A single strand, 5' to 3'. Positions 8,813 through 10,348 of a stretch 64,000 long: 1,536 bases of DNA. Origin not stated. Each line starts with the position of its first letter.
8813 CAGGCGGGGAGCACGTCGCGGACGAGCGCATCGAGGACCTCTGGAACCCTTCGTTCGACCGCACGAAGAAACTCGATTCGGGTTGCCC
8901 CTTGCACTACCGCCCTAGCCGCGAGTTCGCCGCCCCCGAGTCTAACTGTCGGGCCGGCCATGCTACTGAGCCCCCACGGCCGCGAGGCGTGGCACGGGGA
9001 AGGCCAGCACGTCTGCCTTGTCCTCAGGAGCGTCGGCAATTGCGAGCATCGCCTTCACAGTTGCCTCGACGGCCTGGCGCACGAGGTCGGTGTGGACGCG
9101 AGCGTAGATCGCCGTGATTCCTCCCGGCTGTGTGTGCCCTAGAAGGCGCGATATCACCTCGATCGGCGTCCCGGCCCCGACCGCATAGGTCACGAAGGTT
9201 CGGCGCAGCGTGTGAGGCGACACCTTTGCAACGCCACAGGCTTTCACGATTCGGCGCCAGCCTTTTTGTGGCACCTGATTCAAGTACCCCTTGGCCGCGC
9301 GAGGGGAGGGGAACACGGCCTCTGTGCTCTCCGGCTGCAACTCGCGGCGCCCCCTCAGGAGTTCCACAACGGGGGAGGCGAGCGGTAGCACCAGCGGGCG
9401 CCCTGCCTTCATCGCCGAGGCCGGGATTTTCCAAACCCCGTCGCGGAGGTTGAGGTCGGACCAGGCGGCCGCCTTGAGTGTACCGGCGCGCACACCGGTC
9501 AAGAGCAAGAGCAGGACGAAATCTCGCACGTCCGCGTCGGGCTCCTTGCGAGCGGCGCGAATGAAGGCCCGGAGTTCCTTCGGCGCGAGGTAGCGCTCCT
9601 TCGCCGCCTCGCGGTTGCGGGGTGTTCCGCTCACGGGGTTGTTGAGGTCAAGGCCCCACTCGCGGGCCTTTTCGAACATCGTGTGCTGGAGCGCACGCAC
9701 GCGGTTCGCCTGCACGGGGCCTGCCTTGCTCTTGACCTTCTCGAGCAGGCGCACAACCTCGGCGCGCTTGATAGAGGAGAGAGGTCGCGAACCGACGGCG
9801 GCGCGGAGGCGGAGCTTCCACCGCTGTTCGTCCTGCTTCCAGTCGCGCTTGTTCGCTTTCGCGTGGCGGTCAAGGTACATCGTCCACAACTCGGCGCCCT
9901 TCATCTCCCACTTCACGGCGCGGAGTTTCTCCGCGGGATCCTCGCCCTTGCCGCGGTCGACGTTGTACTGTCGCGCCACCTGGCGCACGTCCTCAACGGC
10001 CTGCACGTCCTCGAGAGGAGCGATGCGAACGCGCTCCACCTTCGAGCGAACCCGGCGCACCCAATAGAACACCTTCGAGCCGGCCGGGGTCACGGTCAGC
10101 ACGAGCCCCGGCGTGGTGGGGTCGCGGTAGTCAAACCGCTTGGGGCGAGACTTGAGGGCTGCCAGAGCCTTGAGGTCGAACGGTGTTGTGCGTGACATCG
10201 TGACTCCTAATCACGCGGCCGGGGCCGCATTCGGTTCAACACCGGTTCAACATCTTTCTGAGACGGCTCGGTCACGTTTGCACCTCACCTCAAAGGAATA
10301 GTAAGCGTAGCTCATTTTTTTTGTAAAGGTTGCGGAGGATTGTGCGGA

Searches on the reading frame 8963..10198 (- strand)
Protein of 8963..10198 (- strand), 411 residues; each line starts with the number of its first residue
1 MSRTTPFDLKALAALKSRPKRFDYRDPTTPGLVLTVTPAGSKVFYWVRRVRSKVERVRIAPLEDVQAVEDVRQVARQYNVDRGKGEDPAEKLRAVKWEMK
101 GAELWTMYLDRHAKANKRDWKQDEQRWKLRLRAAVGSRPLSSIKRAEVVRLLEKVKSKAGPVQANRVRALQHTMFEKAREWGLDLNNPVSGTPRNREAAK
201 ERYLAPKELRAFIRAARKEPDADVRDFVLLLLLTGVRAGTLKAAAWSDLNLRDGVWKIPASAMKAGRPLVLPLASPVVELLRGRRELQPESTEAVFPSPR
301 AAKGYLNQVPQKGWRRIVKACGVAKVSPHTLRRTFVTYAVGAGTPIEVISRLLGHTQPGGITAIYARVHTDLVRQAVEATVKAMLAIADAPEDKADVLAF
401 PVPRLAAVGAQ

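Call 87: search_protein_families(library=pfam, proteins=[window:8963-10198:-], max_evalue=0.01)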
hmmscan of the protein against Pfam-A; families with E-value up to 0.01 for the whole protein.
window:8963-10198:- (411 aa): 3 families
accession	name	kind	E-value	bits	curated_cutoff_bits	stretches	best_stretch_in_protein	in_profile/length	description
PF00589.27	Phage_integrase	-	7.1e-22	78.4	27.1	1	203-369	2-169/172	Phage integrase family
PF13356.12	Arm-DNA-bind_3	-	7.3e-07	29.7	27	1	14-93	8-81/83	Arm DNA-binding domain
PF22022.2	Phage_int_M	-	2.8e-05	24.7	27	1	115-189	16-90/96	Phage integrase central domain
